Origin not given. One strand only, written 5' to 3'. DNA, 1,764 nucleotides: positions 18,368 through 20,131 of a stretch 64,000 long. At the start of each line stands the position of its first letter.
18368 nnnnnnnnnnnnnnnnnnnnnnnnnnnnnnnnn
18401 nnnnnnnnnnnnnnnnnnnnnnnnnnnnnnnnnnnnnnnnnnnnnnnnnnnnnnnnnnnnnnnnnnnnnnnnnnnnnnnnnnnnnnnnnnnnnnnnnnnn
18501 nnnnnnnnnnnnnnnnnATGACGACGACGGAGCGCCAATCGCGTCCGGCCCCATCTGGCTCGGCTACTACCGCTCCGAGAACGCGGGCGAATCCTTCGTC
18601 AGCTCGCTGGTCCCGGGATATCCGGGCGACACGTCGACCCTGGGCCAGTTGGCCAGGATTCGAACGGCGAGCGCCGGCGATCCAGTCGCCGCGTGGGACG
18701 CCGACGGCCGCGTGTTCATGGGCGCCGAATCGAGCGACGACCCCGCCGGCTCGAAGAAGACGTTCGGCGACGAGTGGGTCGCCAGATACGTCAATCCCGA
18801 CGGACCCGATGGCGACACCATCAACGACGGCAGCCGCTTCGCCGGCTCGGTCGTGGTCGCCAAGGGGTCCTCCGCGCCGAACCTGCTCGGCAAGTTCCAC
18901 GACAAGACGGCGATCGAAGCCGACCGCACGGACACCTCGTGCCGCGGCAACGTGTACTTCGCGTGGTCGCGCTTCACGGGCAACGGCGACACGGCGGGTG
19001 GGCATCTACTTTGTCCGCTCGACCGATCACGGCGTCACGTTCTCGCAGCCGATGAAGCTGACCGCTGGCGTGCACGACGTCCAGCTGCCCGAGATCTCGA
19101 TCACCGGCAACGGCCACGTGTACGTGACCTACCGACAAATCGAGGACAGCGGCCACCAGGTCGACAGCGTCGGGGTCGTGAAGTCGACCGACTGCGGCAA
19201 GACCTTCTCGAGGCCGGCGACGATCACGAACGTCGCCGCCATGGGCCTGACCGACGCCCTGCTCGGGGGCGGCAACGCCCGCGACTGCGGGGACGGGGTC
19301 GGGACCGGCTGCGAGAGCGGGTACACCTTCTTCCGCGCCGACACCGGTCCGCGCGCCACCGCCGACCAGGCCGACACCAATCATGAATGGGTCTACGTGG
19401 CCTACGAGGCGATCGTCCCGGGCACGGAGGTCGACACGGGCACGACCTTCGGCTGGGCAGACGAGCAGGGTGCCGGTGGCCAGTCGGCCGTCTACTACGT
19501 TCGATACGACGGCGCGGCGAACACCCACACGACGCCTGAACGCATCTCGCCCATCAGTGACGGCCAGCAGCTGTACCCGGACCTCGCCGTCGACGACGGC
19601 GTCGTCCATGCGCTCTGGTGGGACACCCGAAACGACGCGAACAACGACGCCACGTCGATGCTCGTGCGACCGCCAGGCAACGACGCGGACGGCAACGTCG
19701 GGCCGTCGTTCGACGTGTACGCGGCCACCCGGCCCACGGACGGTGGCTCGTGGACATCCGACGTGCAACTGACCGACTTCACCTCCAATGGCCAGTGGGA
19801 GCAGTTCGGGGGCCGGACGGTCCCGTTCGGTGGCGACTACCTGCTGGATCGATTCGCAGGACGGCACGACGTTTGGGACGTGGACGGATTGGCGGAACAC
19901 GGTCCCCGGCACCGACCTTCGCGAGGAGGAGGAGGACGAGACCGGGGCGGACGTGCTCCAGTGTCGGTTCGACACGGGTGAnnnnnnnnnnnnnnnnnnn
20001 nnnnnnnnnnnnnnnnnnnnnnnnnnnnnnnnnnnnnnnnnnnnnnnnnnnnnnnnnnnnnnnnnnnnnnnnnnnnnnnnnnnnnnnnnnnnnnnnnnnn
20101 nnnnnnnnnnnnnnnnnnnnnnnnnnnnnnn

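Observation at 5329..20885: Nine-copy intergenic repeat: GC hairpin plus conserved mini-ORF head that overlaps neighbouring start and stop codons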

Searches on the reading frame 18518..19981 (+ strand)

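Call 12: search_protein_families(library=pfam, proteins=[window:18518-19981:+], max_evalue=0.01)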
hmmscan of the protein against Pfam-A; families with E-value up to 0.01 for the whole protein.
window:18518-19981:+ (487 aa): 1 family
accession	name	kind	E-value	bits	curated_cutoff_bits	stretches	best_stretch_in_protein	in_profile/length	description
PF13088.12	BNR_2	-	0.0015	18.4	31.4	0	163-184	82-103/277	BNR repeat-like domain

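Call 46: search_protein_families(library=padloc, proteins=[window:18518-19981:+], max_evalue=0.01)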
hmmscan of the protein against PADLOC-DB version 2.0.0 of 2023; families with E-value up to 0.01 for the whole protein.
window:18518-19981:+ (487 aa): 0 families

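Call 60: search_protein_families(library=phrogs, proteins=[window:18518-19981:+], max_evalue=0.01)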
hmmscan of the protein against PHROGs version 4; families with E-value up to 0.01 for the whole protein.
window:18518-19981:+ (487 aa): 0 families
